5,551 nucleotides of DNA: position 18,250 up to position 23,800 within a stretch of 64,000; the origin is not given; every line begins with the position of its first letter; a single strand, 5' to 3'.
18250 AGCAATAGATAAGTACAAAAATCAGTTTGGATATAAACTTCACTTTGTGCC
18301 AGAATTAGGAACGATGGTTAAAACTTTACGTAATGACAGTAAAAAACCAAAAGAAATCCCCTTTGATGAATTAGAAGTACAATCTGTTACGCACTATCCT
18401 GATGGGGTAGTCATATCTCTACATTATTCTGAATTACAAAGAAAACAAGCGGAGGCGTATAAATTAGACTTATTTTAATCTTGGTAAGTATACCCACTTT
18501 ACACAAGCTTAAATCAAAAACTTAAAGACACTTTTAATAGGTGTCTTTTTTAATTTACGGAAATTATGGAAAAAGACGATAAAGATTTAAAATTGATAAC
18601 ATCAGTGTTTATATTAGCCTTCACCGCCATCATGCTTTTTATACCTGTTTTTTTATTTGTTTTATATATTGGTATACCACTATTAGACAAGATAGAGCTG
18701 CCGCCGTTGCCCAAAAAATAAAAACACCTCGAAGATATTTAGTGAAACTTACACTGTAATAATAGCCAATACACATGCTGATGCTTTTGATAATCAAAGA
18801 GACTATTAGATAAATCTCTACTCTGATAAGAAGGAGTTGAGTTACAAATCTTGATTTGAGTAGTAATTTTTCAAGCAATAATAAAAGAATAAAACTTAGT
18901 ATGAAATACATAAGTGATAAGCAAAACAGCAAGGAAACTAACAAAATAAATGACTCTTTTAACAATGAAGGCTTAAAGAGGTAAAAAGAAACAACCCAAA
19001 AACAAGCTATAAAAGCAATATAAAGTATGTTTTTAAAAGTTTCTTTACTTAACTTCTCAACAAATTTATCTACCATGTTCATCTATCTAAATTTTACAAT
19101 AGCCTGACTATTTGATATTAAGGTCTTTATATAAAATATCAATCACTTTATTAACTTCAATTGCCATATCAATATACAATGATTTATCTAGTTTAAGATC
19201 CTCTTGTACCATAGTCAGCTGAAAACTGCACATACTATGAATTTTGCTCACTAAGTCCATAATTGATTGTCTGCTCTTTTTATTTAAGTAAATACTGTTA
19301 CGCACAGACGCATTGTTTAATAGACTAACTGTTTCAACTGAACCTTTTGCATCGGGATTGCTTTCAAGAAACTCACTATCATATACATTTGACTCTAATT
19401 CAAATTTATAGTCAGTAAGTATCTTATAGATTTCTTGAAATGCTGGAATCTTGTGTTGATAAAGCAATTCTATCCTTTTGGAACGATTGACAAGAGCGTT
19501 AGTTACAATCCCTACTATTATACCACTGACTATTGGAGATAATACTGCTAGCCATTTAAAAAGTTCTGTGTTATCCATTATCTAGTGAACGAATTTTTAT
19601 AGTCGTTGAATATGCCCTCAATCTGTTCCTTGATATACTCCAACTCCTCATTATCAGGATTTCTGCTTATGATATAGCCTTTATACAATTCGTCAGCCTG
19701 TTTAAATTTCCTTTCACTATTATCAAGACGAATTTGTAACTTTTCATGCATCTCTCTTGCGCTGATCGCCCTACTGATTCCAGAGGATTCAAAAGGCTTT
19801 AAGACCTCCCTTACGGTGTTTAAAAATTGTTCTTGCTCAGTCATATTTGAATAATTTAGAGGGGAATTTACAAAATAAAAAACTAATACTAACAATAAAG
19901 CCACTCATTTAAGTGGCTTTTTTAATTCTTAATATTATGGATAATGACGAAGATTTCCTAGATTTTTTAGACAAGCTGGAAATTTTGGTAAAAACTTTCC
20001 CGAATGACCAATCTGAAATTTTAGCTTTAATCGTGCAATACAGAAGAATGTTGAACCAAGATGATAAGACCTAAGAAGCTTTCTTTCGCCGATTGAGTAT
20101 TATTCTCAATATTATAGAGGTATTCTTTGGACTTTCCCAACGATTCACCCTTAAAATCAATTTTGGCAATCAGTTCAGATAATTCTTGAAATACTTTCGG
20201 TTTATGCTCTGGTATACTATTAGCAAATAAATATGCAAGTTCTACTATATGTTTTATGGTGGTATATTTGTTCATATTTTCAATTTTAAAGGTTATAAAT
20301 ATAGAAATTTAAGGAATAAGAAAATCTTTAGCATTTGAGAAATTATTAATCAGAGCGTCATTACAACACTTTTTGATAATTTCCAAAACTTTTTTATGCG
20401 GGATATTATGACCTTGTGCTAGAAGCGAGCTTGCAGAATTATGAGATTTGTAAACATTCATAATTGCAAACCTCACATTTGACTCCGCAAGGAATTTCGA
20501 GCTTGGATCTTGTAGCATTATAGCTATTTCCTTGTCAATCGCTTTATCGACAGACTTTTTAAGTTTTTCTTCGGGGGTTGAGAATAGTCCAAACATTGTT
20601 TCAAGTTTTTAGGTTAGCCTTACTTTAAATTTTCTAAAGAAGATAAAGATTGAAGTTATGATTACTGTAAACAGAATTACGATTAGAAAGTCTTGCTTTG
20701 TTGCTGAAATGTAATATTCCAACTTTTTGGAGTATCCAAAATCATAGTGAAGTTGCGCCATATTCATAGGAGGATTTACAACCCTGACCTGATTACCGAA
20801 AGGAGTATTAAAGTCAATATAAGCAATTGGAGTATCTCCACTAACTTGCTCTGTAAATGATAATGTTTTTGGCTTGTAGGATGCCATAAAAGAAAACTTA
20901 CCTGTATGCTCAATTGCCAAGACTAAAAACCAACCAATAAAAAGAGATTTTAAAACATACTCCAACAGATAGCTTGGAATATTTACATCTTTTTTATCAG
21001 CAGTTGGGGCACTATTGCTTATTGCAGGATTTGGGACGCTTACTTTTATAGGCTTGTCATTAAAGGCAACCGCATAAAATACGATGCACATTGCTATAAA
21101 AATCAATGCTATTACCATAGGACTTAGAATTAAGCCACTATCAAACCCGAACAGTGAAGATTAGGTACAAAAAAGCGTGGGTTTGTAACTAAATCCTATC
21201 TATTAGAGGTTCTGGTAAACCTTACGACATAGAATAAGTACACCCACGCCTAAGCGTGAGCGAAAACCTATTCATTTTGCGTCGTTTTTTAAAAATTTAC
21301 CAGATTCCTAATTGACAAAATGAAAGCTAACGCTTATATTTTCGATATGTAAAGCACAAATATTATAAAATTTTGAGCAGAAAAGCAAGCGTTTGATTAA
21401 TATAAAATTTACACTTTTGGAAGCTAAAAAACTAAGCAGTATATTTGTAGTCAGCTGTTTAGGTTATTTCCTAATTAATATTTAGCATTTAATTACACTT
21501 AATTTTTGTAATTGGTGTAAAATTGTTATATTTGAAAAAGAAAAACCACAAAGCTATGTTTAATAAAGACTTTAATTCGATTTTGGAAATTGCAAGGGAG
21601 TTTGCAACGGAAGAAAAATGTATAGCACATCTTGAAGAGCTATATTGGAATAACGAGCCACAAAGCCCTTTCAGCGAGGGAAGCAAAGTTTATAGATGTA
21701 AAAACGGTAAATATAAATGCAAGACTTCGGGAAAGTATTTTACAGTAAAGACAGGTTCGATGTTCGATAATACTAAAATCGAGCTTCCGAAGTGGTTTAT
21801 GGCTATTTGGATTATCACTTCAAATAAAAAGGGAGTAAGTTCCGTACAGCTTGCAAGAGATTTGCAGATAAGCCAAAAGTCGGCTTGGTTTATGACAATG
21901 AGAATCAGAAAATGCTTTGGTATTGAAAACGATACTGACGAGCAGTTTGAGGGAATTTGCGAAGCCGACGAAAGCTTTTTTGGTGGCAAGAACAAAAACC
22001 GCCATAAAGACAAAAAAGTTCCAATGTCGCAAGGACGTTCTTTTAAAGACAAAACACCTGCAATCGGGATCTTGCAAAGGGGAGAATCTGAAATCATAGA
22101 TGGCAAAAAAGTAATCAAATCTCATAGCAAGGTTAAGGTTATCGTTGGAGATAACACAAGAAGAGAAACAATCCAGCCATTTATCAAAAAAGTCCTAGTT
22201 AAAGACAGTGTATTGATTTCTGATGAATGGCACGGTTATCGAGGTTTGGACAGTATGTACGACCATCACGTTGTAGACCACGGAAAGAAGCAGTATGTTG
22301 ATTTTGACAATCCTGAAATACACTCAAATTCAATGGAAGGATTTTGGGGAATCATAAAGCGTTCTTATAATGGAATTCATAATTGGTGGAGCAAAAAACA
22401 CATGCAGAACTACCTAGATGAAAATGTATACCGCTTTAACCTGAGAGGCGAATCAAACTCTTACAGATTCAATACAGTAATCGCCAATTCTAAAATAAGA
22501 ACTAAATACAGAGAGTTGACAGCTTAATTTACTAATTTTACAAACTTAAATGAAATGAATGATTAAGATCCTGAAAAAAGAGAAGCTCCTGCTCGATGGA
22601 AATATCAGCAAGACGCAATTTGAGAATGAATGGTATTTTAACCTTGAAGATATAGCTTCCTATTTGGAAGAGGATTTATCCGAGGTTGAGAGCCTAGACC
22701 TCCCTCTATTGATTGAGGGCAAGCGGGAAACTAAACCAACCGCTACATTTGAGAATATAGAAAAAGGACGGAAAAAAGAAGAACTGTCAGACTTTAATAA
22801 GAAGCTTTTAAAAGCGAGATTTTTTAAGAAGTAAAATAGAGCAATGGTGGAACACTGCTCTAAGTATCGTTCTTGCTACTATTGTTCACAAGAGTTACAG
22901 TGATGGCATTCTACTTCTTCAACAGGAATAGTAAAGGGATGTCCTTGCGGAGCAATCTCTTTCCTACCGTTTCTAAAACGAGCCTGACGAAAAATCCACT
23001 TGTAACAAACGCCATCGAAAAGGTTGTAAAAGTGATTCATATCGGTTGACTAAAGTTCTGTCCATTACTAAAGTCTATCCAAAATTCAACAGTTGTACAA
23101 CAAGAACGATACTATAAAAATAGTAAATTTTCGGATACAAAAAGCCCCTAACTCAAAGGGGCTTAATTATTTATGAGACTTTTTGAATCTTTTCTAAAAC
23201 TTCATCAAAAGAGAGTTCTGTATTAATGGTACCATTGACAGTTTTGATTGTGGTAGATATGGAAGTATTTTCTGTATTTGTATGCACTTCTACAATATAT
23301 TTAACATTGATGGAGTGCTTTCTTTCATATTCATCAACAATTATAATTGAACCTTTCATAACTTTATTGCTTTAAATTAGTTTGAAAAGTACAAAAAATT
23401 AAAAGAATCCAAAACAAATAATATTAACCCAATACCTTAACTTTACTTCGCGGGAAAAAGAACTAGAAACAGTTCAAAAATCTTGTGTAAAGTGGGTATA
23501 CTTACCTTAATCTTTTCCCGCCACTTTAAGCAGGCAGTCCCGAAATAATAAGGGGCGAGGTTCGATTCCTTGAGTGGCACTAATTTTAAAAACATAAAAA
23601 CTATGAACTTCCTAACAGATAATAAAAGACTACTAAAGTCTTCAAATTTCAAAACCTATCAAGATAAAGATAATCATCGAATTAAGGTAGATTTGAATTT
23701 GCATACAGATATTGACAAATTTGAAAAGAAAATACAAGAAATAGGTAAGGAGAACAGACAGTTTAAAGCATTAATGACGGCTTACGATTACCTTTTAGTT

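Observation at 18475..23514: Intact 5-kb IS1595-family transposon inside a phage genome, with perfect 25-bp terminal repeats, 8-bp target-site duplication and a six-gene cargo operon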

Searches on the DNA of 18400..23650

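Call 42: search_rna_families(source=window, start=18400, end=23650, threshold=evalue, max_evalue=5, show_alignments=2)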
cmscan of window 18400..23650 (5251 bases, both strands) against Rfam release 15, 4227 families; matches with E-value up to 5: 9.
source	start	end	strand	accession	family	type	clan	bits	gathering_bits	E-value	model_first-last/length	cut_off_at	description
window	23139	23181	-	RF02438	SpF51_sRNA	Gene; sRNA;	-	29.2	50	0.025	1-45/45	no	Streptococcus sRNA SpF51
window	19825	19926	+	RF01859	Phe_leader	Cis-reg; leader;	-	27.6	55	0.17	1-125/125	no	Phenylalanine leader peptide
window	19894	19970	-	RF02379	csRNA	Gene; sRNA;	-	25.1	57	4.5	1-93/93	no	Cia-dependent small RNA csRNA1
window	19891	19971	-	RF01859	Phe_leader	Cis-reg; leader;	-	24.6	55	0.74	1-125/125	no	Phenylalanine leader peptide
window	19895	19957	-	RF00078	MicA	Gene; sRNA;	-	23.2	41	2.8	1-75/75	no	MicA sRNA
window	23135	23228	-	RF01859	Phe_leader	Cis-reg; leader;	-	21.8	55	3.2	1-125/125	no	Phenylalanine leader peptide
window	21888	22004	+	RF00220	Rhino_CRE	Cis-reg;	-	19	45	4.7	1-86/86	no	Human rhinovirus internal cis-acting regulatory element (CRE)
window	21409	21441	+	RF00522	PreQ1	Cis-reg; riboswitch;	-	18.4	39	3.1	1-45/45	no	PreQ1 (pre queuosine) riboswitch aptamer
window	18651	18686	-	RF00522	PreQ1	Cis-reg; riboswitch;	-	18.2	39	3.5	1-45/45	no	PreQ1 (pre queuosine) riboswitch aptamer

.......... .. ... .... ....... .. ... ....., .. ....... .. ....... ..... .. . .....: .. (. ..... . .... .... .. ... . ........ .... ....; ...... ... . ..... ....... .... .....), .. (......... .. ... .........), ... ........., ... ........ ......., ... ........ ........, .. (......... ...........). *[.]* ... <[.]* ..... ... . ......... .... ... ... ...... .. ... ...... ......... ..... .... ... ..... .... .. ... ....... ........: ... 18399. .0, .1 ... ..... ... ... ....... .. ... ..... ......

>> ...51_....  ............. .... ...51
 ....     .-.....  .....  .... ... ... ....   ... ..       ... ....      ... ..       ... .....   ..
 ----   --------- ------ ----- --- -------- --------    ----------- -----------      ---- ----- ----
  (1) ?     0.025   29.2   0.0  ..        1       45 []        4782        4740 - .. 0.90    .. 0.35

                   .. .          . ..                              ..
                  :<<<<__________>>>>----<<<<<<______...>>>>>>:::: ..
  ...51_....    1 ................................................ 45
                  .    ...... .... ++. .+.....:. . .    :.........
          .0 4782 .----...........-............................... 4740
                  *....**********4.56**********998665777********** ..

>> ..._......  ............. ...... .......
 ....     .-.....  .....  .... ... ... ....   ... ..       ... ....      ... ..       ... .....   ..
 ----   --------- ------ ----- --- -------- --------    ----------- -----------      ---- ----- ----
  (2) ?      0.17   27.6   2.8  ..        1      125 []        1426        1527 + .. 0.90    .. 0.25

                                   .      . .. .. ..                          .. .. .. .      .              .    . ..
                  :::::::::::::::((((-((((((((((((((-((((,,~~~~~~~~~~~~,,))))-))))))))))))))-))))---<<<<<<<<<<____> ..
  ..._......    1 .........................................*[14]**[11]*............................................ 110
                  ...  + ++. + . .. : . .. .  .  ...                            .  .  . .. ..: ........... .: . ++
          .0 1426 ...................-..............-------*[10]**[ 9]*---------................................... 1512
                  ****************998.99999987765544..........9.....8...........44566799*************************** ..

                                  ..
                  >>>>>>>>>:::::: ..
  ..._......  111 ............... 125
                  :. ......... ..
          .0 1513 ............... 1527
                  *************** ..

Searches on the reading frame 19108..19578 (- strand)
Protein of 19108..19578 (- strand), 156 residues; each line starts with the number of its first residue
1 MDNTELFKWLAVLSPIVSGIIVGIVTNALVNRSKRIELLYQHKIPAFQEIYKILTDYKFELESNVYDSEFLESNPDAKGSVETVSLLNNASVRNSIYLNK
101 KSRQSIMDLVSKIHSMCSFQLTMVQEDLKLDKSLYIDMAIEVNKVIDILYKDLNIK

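Call 6: search_protein_families(library=pfam, proteins=[window:19108-19578:-], max_evalue=0.1)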
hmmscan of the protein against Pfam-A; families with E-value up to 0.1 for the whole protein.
window:19108-19578:- (156 aa): 1 family
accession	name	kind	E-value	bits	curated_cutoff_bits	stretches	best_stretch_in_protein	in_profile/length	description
PF05467.16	Herpes_U47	-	0.09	11.4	25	1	81-129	386-434/677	Herpesvirus glycoprotein U47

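Call 38: search_protein_families(library=padloc, proteins=[window:19108-19578:-], max_evalue=0.1)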
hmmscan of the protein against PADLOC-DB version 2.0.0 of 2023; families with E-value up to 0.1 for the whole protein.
window:19108-19578:- (156 aa): 0 families

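Call 39: search_protein_families(library=phrogs, proteins=[window:19108-19578:-], max_evalue=0.1)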
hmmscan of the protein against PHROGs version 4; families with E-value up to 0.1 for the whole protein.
window:19108-19578:- (156 aa): 2 families
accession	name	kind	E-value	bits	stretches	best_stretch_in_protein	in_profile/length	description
phrog_19028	-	unknown function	0.048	14.5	0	50-84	14-49/60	-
phrog_23891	-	unknown function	0.091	14.1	0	9-39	11-41/62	-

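Call 40: search_protein_families(library=ncbifam, proteins=[window:19108-19578:-], max_evalue=0.1)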
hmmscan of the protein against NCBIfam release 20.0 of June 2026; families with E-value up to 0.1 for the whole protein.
window:19108-19578:- (156 aa): 1 family
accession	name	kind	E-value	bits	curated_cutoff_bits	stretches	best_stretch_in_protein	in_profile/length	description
NF008761.0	PRK11797.1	equivalog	0.057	13.7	93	0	31-84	35-87/139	D-ribose pyranase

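Call 72: find_homologous_proteins(query=window:19108-19578:-, max_evalue=0.001)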
Query window:19108-19578:- (156 aa): 50 proteins with E <= 0.001 among 62 candidates.
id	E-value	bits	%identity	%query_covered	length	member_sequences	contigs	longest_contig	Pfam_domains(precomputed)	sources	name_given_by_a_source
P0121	4.6e-92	324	100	100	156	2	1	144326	-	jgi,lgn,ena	-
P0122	4.0e-77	275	82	100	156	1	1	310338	-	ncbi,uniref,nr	ncbi:hypothetical protein [Flavobacterium microcysteis]|uniref:DUF4760 domain-containing protein n=1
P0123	4.9e-73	262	78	100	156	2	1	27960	-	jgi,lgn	-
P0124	1.6e-69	251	72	100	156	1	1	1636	-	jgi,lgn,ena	-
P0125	7.4e-56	206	65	100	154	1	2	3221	-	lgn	-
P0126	2.8e-55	204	64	100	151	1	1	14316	-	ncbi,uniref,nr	ncbi:hypothetical protein [Flavobacterium sp. HTF]|uniref:hypothetical protein n=1 Tax=Flavobacteriu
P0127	1.0e-54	203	63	100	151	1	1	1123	-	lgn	-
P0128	1.5e-54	202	64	100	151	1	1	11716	-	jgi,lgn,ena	-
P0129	1.6e-54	202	64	100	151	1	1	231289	-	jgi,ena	-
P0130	1.6e-54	202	65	100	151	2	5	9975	-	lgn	-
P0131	1.7e-54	202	63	100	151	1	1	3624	-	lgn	-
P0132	3.7e-54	201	63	100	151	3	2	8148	-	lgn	-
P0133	3.9e-54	201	63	100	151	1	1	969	-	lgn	-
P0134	4.3e-54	201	63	100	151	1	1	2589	-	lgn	-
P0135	9.8e-54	199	62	100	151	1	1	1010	-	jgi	jgi:uncharacterized membrane-anchored protein YhcB (DUF1043 family)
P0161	6.2e-49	184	59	100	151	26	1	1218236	-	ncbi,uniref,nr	ncbi:hypothetical protein IRZ83_03150 [Flavobacterium sp. JLP]|uniref:hypothetical protein n=1 Tax=F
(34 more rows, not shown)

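Call 74: find_encoding_contigs(protein=P0122, flank=8000, max_places=3)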
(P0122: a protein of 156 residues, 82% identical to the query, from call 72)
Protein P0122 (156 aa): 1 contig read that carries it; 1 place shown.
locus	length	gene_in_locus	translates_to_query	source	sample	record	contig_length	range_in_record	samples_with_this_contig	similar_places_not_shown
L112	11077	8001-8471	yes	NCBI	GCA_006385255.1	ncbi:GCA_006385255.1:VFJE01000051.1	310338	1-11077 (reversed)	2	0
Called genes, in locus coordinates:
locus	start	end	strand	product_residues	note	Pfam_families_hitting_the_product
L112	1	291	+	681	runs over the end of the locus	PF27114:Phage_tail_beta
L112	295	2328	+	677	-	PF27114:Phage_tail_beta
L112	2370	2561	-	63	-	-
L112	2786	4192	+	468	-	PF00144:Beta-lactamase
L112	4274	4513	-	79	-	-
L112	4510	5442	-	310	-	PF12762:DDE_Tnp_IS1595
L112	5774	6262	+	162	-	-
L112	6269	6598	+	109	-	-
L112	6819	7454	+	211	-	-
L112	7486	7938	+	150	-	-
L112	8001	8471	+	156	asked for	-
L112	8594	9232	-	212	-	PF00440:TetR_N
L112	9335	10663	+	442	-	PF00144:Beta-lactamase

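Call 75: find_encoding_contigs(protein=P0161, flank=6000, max_places=3)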
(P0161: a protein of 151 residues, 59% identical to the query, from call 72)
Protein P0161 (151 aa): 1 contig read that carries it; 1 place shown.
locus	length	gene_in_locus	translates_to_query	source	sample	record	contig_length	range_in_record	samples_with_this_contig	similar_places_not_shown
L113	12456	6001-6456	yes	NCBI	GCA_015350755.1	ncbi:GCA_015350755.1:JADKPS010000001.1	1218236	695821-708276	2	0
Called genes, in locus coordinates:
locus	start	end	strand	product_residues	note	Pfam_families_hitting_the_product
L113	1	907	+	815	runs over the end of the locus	PF00696:AA_kinase, PF22468:ACT_9, PF01842:ACT (weak), PF13840:ACT_7 (weak), PF22468:ACT_9, PF03447:NAD_binding_3, PF00742:Homoserine_dh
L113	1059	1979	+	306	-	PF00288:GHMP_kinases_N, PF08544:GHMP_kinases_C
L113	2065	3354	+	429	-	PF14821:Thr_synth_N, PF00291:PALP, PF24857:THR4_C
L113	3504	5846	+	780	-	PF04471:Mrr_cat (faint), PF20720:nSTAND3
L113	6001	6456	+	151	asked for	-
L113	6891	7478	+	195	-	-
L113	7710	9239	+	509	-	PF00450:Peptidase_S10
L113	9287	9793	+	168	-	PF00583:Acetyltransf_1, PF13673:Acetyltransf_10, PF13508:Acetyltransf_7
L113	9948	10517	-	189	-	PF00027:cNMP_binding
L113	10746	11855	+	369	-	PF00544:Pectate_lyase_4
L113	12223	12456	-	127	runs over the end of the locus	PF11236:DUF3037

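Call 87: search_protein_families(library=pfam, alignment_id=A5, max_evalue=0.01)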
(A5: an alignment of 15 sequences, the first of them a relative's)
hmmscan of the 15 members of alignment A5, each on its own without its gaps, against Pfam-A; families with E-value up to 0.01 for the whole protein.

A. member 1, P0121 (156 aa): 0 families

B. families by the number of members that match (of 15 scanned): 0 families

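Call 94: predict_structure(alignment_id=A5)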
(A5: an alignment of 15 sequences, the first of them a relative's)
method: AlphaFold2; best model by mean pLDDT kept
length: 156 residues; sequences in the alignment: 15
mean_pLDDT: 82.3   pTM: 0.68
mean pLDDT of the five models: 82.3, 80.9, 78.9, 77.2, 47.2
residues with pLDDT >= 90: 53; 70-90: 86; 50-70: 16; < 50: 1
segments of 3 or more residues with pLDDT < 50: none
pLDDT, mean of each block of 10 residues (from residue 1): 71 76 74 79 90 91 75 68 91 91 94 86 74 85 94 74
secondary structure, 60 per line:
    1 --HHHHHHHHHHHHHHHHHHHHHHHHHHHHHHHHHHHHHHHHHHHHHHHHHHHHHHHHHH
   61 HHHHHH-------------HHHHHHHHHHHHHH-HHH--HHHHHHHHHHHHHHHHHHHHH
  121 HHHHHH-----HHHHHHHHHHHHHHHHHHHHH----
elements in order: H3-66 H80-93 H100-126 H132-152

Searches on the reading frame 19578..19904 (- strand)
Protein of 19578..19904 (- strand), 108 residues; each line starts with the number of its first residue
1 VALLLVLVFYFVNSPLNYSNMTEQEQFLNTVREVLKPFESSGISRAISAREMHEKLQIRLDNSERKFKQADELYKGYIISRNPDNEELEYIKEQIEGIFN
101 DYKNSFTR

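Call 6: search_protein_families(library=pfam, proteins=[window:19578-19904:-], max_evalue=0.1)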
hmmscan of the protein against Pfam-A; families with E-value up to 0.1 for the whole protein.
window:19578-19904:- (108 aa): 1 family
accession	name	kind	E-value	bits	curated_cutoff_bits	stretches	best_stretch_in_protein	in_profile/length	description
PF05168.19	HEPN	-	0.031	14.9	22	1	47-95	54-100/117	HEPN domain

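Call 38: search_protein_families(library=padloc, proteins=[window:19578-19844:-], max_evalue=0.1)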
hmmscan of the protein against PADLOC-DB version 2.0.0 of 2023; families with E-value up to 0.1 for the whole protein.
window:19578-19844:- (88 aa): 0 families

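Call 39: search_protein_families(library=phrogs, proteins=[window:19578-19844:-], max_evalue=0.1)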
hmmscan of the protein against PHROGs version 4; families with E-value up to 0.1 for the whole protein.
window:19578-19844:- (88 aa): 1 family
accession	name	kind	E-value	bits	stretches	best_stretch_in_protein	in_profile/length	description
phrog_30873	-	unknown function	0.068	14.3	1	20-74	33-87/111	-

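Call 40: search_protein_families(library=ncbifam, proteins=[window:19578-19844:-], max_evalue=0.1)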
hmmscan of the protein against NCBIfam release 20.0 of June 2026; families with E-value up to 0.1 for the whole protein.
window:19578-19844:- (88 aa): 0 families

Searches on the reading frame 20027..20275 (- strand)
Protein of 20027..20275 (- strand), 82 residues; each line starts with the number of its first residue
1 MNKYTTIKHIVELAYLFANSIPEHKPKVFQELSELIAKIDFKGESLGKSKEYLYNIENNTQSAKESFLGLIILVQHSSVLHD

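Call 6: search_protein_families(library=pfam, proteins=[window:20027-20275:-], max_evalue=0.1)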
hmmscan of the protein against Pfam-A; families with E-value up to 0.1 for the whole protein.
window:20027-20275:- (82 aa): 0 families

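Call 38: search_protein_families(library=padloc, proteins=[window:20027-20275:-], max_evalue=0.1)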
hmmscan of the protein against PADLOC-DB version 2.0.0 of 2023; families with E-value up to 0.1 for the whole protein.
window:20027-20275:- (82 aa): 0 families

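Call 39: search_protein_families(library=phrogs, proteins=[window:20027-20275:-], max_evalue=0.1)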
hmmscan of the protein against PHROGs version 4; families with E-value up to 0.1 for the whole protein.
window:20027-20275:- (82 aa): 0 families

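Call 40: search_protein_families(library=ncbifam, proteins=[window:20027-20275:-], max_evalue=0.1)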
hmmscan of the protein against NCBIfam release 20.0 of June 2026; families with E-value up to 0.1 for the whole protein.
window:20027-20275:- (82 aa): 1 family
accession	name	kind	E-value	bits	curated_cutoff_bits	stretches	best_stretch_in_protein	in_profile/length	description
NF040479.1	porin_porB_Neis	equivalog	0.082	12.2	480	1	4-63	24-85/344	trimeric porin PorB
